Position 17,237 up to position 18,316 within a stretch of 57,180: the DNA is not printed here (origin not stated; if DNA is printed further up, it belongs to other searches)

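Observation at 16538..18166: Tandem pair of stand-alone TRPM-type SLOG (LSDAT-like) proteins without any effector domain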

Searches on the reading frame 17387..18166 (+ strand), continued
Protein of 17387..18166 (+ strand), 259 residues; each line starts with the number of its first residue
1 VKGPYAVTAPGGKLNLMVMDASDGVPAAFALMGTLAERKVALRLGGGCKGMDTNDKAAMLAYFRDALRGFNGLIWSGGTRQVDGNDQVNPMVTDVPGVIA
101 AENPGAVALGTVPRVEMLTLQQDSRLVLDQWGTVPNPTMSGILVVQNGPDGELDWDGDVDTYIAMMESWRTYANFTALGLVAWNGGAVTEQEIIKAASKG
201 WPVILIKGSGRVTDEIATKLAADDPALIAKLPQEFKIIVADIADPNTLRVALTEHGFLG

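Call 36: find_encoding_contigs(protein=P0081, flank=8000, max_places=1)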
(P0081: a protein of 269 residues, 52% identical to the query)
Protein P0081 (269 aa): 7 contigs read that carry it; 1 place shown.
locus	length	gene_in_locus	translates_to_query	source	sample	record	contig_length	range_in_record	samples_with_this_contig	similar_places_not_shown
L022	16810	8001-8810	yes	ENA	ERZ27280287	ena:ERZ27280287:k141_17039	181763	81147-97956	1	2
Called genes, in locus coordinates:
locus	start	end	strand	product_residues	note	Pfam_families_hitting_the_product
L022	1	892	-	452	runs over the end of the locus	PF00270:DEAD, PF00271:Helicase_C, PF04408:WHD_HA2 (faint)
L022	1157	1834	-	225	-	PF02163:Peptidase_M50 (weak)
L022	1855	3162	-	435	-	PF00275:EPSP_synthase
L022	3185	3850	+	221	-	-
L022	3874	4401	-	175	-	PF01931:NTPase_I-T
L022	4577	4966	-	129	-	-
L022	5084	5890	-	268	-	PF01553:Acyltransferase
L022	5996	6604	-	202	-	PF13328:HD_4 (weak)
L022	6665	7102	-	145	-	PF02580:Tyr_Deacylase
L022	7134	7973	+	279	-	PF18171:LSDAT_prok (weak)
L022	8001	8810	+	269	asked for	PF18171:LSDAT_prok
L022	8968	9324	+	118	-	-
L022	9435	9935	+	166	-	-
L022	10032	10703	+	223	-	PF00293:NUDIX, PF19368:WHD_AraR, PF21906:WHD_NrtR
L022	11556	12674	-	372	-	-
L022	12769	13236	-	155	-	PF00334:NDK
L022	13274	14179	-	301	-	PF25281:MBL_MAP1B (faint), PF00753:Lactamase_B, PF13483:Lactamase_B_3 (faint), PF12706:Lactamase_B_2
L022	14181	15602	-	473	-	PF13567:DUF4131, PF03772:Competence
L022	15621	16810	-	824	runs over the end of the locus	PF00133:tRNA-synt_1, PF01406:tRNA-synt_1e (faint), PF09334:tRNA-synt_1g, PF13603:tRNA-synt_1_2, PF00133:tRNA-synt_1, PF08264:Anticodon_1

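Call 37: find_encoding_contigs(protein=P0017, flank=8000, max_places=1)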
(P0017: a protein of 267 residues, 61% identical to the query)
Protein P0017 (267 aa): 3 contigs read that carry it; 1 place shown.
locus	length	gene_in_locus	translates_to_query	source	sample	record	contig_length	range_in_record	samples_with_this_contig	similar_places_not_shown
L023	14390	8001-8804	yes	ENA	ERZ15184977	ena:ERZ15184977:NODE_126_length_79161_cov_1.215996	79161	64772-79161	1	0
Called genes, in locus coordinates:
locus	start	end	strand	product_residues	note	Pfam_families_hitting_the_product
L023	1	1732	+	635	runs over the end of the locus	-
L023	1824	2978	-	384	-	-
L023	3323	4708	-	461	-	PF00709:Adenylsucc_synt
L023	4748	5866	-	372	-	-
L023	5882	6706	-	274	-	-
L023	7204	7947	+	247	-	PF18171:LSDAT_prok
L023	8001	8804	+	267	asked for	PF18171:LSDAT_prok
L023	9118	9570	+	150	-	PF03413:PepSY (weak)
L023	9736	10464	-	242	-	PF04012:PspA_IM30 (weak)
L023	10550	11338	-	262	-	-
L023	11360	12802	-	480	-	-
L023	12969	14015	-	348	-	PF01040:UbiA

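Call 38: fold_search(model_id=the predicted structure, library=pdb)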
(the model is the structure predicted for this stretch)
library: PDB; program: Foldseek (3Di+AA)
matches with E <= 10: 1331; with E <= 0.001: 158
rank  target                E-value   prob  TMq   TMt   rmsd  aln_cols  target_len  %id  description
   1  8bdc_A                5.2e-09  1.00  0.58  0.18   9.1       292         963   14  Human apo TRPM8 in a closed state (composite map) (released 2023-11-01)
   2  9mtc_A                5.9e-09  1.00  0.65  0.20   6.7       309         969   17  Cryo-EM structure of the human TRPM4 channel in a ATP bound inhibited state (released 2025-10-29)
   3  7mbt_A                9.7e-09  1.00  0.66  0.19   6.8       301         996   14  Cryo-EM structure of zebrafish TRPM5 E337A mutant in the presence of 5 mM calcium (low calcium occupancy in the transm (released 2021-07-07)
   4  8src_A                1.0e-08  1.00  0.66  0.14   6.3       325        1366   13  Cryo-EM structure of TRPM2 chanzyme in the presence of Calcium and ADP-ribose (released 2024-05-08)
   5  9p8y_A                1.0e-08  1.00  0.58  0.18   8.9       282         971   14  Human TRPM8 closed, ligand-free structure resolved in GDN using cryo-EM (released 2026-03-25)
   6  9b8w_A                1.1e-08  1.00  0.66  0.20   4.7       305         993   16  Cryo-EM structure of the human TRPM4 in complex with calcium at 37 degrees Celsius (released 2024-05-15)
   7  9b92_A                1.2e-08  1.00  0.69  0.21   5.2       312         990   16  Cryo-EM structure of the human TRPM4 in complex with calcium at 18 degrees Celsius (released 2024-05-15)
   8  8srj_A                1.2e-08  1.00  0.62  0.18   6.6       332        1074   14  Cryo-EM structure of TRPM2 chanzyme (without NUDT9-H domain) in the presence of EDTA, apo state (released 2024-05-15)
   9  8sre_A                1.3e-08  1.00  0.63  0.14   6.0       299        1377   15  Cryo-EM structure of TRPM2 chanzyme in the presence of Magnesium and ADP-ribose, closed state (released 2024-05-15)
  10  8srg_A                1.3e-08  1.00  0.56  0.12   4.4       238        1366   15  Cryo-EM structure of TRPM2 chanzyme in the presence of Magnesium, Adenosine monophosphate, and Ribose-5-phosphate (released 2024-05-15)
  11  8e6t_A                1.6e-08  1.00  0.57  0.13   4.8       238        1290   15  Human TRPM2 ion channel in 1 mM BR-ADPR (released 2024-08-14)
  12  6bco_A                1.6e-08  1.00  0.61  0.19   7.6       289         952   14  cryo-EM structure of TRPM4 in ATP bound state with short coiled coil at 2.9 angstrom resolution (released 2017-12-13)
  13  9b90_A                1.7e-08  1.00  0.64  0.19   4.8       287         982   16  Cryo-EM structure of the human TRPM4 channel in complex with calcium and ATP at 37 degrees Celsius (released 2024-05-15)
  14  8srk_A                3.1e-08  1.00  0.65  0.18   6.1       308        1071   14  Cryo-EM structure of TRPM2 chanzyme (without NUDT9-H domain) in the presence of Ca and ADP-ribose (released 2024-05-15)
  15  8sr7_A                3.1e-08  1.00  0.66  0.15   6.3       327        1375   12  Cryo-EM structure of TRPM2 chanzyme in the presence of Magnesium, Adenosine monophosphate, and Ribose-5-phosphate (released 2024-05-08)
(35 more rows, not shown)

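Call 39: find_related_loci(query=A1, collection=metagenome_contigs, flank=10000)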
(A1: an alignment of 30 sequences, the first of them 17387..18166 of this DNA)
Query A1 (259 aa) in metagenome_contigs; peptide patterns used: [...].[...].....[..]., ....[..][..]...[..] (x = any residue, [..] = any of these).
58 stretches matched a pattern; 40 encode a relative of the query (tblastn E <= 1e-3); 40 distinct loci.
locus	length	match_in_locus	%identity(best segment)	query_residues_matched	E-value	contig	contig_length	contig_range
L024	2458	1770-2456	68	4-232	5e-108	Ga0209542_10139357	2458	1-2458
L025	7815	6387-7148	61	2-258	2e-103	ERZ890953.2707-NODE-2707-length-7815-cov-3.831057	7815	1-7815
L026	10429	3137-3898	59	4-258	6e-102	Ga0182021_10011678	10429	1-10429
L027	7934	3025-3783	61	4-259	9e-101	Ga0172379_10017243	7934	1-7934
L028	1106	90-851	59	1-258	2e-109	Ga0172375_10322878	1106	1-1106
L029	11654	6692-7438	59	4-258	2e-97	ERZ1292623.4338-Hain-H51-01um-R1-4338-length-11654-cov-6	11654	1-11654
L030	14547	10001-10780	59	4-259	2e-97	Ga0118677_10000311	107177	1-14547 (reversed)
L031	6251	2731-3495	56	4-258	3e-96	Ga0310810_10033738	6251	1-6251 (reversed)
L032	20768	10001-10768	57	1-258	4e-96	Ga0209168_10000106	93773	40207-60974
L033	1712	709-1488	58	1-258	3e-101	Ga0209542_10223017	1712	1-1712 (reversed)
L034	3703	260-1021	56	4-258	5e-96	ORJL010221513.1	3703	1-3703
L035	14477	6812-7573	55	4-258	8e-95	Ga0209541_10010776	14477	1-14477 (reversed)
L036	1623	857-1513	61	4-222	8e-100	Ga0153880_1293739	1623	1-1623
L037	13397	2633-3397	58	4-258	9e-94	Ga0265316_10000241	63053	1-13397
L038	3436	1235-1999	55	4-259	3e-94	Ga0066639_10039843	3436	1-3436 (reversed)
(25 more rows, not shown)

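Call 40: find_related_loci(query=A1, collection=viral_contigs, flank=10000)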
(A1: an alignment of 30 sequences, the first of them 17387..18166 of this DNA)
Query A1 (259 aa) in viral_contigs; peptide patterns used: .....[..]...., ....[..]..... (x = any residue, [..] = any of these).
27 stretches matched a pattern, but none encodes a relative of the query by tblastn (E <= 1e-3).

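Call 44: search_protein_families(library=pfam, proteins=[L020:428-1246:+, L020:1259-2392:+, L020:2429-3817:+, L020:3828-5015:+, L020:5081-7015:-, L003:12995-13903:+, L003:12291-12872:+, L022:8968-9324:+, L022:9435-9935:+], max_evalue=0.05)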
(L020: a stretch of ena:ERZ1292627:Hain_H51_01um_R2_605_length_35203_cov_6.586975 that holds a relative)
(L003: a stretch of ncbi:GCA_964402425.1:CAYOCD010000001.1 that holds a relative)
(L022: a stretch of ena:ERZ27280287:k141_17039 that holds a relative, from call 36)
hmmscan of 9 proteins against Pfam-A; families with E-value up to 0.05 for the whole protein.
L020:428-1246:+ (272 aa): 0 families

L020:1259-2392:+ (377 aa): 0 families

L020:2429-3817:+ (462 aa): 1 family
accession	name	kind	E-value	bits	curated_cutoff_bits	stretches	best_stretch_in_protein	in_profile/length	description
PF00709.27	Adenylsucc_synt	-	6.7e-32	111.2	27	1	15-379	8-346/416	Adenylosuccinate synthetase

L020:3828-5015:+ (395 aa): 1 family
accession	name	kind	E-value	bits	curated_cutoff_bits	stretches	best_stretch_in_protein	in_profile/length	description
PF22931.4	SAM_TNK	-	2.5e-05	24.7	25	1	35-75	15-55/56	SAM domain-like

L020:5081-7015:- (644 aa): 2 families
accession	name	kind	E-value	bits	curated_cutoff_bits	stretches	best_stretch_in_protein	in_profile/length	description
PF18765.7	Polbeta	-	5.5e-06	26.9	26.9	1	453-498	16-59/93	Polymerase beta, Nucleotidyltransferase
PF01909.29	NTP_transf_2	-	0.0017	19.1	21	1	453-498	17-67/93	Nucleotidyltransferase domain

L003:12995-13903:+ (302 aa): 1 family
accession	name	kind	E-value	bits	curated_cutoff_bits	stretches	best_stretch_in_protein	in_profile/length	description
PF04055.27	Radical_SAM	-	5.8e-08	33.5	29.5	1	14-157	5-142/166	Radical SAM superfamily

L003:12291-12872:+ (193 aa): 1 family
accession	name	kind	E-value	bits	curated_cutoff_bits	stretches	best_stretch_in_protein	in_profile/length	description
PF00293.34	NUDIX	-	3.2e-06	27.6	21.1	1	38-165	5-118/134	NUDIX domain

L022:8968-9324:+ (118 aa): 0 families

L022:9435-9935:+ (166 aa): 0 families

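Call 53: search_solved_structures(query=L003:12291-12872:+, max_evalue=0.01)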
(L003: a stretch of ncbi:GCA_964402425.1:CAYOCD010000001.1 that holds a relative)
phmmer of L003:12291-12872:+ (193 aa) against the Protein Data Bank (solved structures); distinct sequences matched with E-value up to 0.01: 2.
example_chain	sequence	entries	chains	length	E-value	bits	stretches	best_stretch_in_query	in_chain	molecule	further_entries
1g0s_A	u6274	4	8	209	0.0045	20.1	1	38-140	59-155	HYPOTHETICAL 23.7 KDA PROTEIN IN ICC-TOLC INTERGENIC REGION | ADP-ribose pyrophosphatase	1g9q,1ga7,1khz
1viq_A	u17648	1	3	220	0.0055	19.8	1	38-140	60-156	ADP-ribose pyrophosphatase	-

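Call 58: search_protein_families(library=padloc, proteins=[window:17387-18166:+], max_evalue=0.01)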
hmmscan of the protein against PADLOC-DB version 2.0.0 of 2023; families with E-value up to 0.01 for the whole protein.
window:17387-18166:+ (259 aa): 0 families

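Call 63: find_encoding_contigs(protein=P0078, flank=7000, max_places=1)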
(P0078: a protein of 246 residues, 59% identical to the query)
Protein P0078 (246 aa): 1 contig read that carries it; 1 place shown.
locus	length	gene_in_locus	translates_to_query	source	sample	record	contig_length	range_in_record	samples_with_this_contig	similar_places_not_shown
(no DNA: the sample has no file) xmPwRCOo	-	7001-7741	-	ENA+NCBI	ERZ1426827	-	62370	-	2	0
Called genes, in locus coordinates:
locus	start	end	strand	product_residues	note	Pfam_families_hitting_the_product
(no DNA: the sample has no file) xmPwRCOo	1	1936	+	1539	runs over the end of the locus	?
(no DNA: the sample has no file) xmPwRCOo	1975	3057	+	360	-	PF11104:PilM_2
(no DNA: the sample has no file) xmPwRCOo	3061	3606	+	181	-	-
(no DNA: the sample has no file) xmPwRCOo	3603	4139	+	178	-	-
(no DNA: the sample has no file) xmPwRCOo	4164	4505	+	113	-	-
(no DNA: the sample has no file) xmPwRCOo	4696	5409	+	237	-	PF00849:PseudoU_synth_2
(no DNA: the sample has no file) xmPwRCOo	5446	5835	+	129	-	PF01245:Ribosomal_L19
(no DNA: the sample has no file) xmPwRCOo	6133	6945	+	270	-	PF18171:LSDAT_prok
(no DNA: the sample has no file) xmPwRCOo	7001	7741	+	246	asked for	PF18171:LSDAT_prok (weak)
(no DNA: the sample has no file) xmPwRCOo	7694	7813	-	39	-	-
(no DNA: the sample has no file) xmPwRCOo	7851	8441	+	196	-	PF01923:Cob_adeno_trans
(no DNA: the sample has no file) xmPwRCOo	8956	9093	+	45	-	-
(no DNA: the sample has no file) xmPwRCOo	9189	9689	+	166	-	PF01966:HD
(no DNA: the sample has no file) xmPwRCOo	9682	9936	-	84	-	-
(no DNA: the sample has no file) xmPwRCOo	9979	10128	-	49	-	PF18919:DUF5670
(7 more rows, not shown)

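Call 64: find_encoding_contigs(protein=P0120, flank=7000, max_places=1)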
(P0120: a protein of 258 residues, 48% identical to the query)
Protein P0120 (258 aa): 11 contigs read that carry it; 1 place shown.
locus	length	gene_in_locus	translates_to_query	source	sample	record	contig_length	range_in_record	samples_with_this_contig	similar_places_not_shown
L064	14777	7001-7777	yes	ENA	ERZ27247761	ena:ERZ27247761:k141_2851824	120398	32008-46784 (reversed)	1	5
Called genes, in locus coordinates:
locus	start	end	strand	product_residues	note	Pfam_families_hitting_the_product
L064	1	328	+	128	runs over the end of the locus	PF13441:Gly-zipper_YMGG (weak), PF13436:Gly-zipper_OmpA (weak)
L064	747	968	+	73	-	-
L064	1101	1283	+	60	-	-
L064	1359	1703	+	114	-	-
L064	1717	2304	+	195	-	-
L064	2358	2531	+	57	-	-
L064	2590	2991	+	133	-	-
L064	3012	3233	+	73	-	-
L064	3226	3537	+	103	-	-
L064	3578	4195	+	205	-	PF08719:NADAR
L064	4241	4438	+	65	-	-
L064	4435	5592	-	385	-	-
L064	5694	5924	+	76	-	-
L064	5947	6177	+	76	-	-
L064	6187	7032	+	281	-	PF18171:LSDAT_prok (weak)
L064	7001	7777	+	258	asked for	PF18171:LSDAT_prok (weak)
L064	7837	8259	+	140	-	-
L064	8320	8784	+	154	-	-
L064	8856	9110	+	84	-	-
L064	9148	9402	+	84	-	-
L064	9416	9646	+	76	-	-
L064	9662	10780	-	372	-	-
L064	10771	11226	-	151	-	-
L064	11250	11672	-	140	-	-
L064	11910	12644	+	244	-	-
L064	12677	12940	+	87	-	-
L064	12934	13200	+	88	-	-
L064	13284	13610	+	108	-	-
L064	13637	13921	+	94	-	-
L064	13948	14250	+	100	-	-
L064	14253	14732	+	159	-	-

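Call 65: find_encoding_contigs(protein=P0116, flank=7000, max_places=1)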
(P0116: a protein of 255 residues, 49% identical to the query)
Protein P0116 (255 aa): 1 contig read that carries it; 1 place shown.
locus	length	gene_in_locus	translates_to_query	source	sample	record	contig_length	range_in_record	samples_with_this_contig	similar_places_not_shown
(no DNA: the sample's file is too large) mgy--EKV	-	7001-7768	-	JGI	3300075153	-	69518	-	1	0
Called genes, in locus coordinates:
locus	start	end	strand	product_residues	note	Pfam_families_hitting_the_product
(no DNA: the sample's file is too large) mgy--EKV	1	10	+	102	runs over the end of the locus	?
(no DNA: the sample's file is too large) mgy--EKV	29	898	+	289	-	-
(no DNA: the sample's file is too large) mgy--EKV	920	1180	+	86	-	-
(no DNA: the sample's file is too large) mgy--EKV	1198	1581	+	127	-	-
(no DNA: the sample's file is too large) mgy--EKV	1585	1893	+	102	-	-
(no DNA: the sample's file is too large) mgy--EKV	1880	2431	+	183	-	-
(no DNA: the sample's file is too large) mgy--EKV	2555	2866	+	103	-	-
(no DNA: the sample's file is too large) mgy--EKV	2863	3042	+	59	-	-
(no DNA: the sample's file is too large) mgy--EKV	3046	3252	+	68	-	PF06114:Peptidase_M78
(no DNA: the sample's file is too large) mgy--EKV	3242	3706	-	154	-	-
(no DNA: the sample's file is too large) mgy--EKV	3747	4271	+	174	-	-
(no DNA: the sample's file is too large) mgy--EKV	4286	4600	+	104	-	-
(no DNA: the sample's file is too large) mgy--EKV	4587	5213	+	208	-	PF02223:Thymidylate_kin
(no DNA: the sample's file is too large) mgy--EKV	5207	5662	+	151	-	PF03975:CheD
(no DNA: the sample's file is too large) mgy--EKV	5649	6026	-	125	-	-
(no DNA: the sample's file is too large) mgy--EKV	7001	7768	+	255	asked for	PF18171:LSDAT_prok (weak)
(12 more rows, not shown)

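Call 66: search_protein_families(library=phrogs, proteins=[L064:4435-5592:-, L064:9662-10780:-, L064:11910-12644:+, L064:1717-2304:+, L064:3578-4195:+, L064:7837-8259:+, L064:8320-8784:+, L064:10771-11226:-, L064:11250-11672:-, L064:14253-14732:+], max_evalue=0.001)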
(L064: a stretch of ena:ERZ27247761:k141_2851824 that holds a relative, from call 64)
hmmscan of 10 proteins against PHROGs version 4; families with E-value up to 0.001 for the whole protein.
L064:4435-5592:- (385 aa): 0 families

L064:9662-10780:- (372 aa): 0 families

L064:11910-12644:+ (244 aa): 0 families

L064:1717-2304:+ (195 aa): 0 families

L064:3578-4195:+ (205 aa): 1 family
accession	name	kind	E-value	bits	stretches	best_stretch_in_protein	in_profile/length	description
phrog_1017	-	unknown function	3.3e-29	103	1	23-171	9-153/170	-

L064:7837-8259:+ (140 aa): 0 families

L064:8320-8784:+ (154 aa): 1 family
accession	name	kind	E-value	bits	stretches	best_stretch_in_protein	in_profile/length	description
phrog_3668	-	other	1.9e-27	97.1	1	3-131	5-117/152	hydrolase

L064:10771-11226:- (151 aa): 0 families

L064:11250-11672:- (140 aa): 1 family
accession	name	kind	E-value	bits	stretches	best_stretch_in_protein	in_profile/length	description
phrog_9635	-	unknown function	1.4e-05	26.5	1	44-126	10-95/109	-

L064:14253-14732:+ (159 aa): 1 family
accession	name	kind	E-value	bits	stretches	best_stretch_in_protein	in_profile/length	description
phrog_28412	-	unknown function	0.00039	19.4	1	67-135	895-967/1244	-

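Call 70: search_protein_families(library=pfam, alignment_id=A1, max_evalue=1)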
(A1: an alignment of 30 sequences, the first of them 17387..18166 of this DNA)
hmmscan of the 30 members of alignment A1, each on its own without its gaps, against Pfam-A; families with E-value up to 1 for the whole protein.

A. member 1, window:17387-18166:+ (259 aa): 3 families
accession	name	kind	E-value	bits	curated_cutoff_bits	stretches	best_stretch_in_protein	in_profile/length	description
PF18171.6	LSDAT_prok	-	7.8e-09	35.5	25.4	1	153-237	103-184/195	SLOG in TRPM, prokaryote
PF18306.6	LDcluster4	-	0.038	14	26.3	1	178-225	95-139/151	SLOG cluster4 family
PF18139.7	LSDAT_euk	-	0.23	11.3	25.7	1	177-228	179-234/266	SLOG in TRPM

B. families by the number of members that match (of 30 scanned): 7 families
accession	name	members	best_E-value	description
PF18171.6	LSDAT_prok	30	1.9e-10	SLOG in TRPM, prokaryote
PF18139.7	LSDAT_euk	10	2e-05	SLOG in TRPM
PF18306.6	LDcluster4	3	0.038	SLOG cluster4 family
PF18163.6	LD_cluster2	3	0.24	SLOG cluster2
PF17189.10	Glyco_hydro_30C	2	0.13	Glycosyl hydrolase family 30 beta sandwich domain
PF18882.5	DUF5647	1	0.093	Family of unknown function (DUF5647)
PF09860.14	DUF2087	1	0.29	Uncharacterized protein conserved in bacteria (DUF2087)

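Call 73: fold_search(model_id=the predicted structure, library=viral)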
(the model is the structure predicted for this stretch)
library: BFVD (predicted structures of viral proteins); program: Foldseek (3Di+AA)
matches with E <= 10: 637; with E <= 0.001: 1
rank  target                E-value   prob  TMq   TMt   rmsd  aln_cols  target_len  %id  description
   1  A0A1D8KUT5            6.1e-04  1.00  0.44  0.46   5.6       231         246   12  LOG family protein [Synechococcus phage S-CAM7]
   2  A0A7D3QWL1            1.3e-03  0.63  0.26  0.23  11.7       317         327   10  NADP-dependent oxidoreductase [Fadolivirus FV1/VV64]
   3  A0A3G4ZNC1            4.1e-03  0.99  0.45  0.21  10.2       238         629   12  Uncharacterized protein [Terrestrivirus sp.]
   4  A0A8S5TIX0            1.1e-02  0.23  0.21  0.24  13.8       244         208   11  Guanylate kinase [Myoviridae sp. ctXXl13]
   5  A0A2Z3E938            1.7e-02  0.47  0.27  0.32  12.1       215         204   14  (no name in the UniProt tables at hand)
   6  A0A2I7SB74            2.0e-02  0.75  0.35  0.44  10.2       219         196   12  (no name in the UniProt tables at hand)
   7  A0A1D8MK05            3.7e-02  0.08  0.15  0.10  17.6       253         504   13  Putative rep protein [uncultured virus]
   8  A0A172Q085            4.4e-02  0.57  0.34  0.44   7.8       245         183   10  Uncharacterized protein [Acinetobacter phage vB_AbaM_ME3]
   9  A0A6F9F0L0            5.0e-02  0.08  0.15  0.09  15.0       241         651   12  (no name in the UniProt tables at hand)
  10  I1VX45                5.3e-02  0.08  0.16  0.13  17.8       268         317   12  (no name in the UniProt tables at hand)
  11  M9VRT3                5.7e-02  0.12  0.20  0.16  20.0       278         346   10  Heat shock protein 70-like protein (Fragment) [Cucurbit yellow stunting disorder virus]
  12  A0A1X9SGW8            6.0e-02  0.60  0.28  0.33   7.3       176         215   12  (no name in the UniProt tables at hand)
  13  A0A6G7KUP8            6.0e-02  0.07  0.15  0.17  15.8       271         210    9  (no name in the UniProt tables at hand)
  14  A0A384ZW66            6.4e-02  0.20  0.20  0.20  12.0       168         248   15  Uncharacterized protein [Dickeya phage vB_DsoM_JA13]
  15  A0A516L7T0            6.8e-02  0.47  0.32  0.38   8.6       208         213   12  (no name in the UniProt tables at hand)
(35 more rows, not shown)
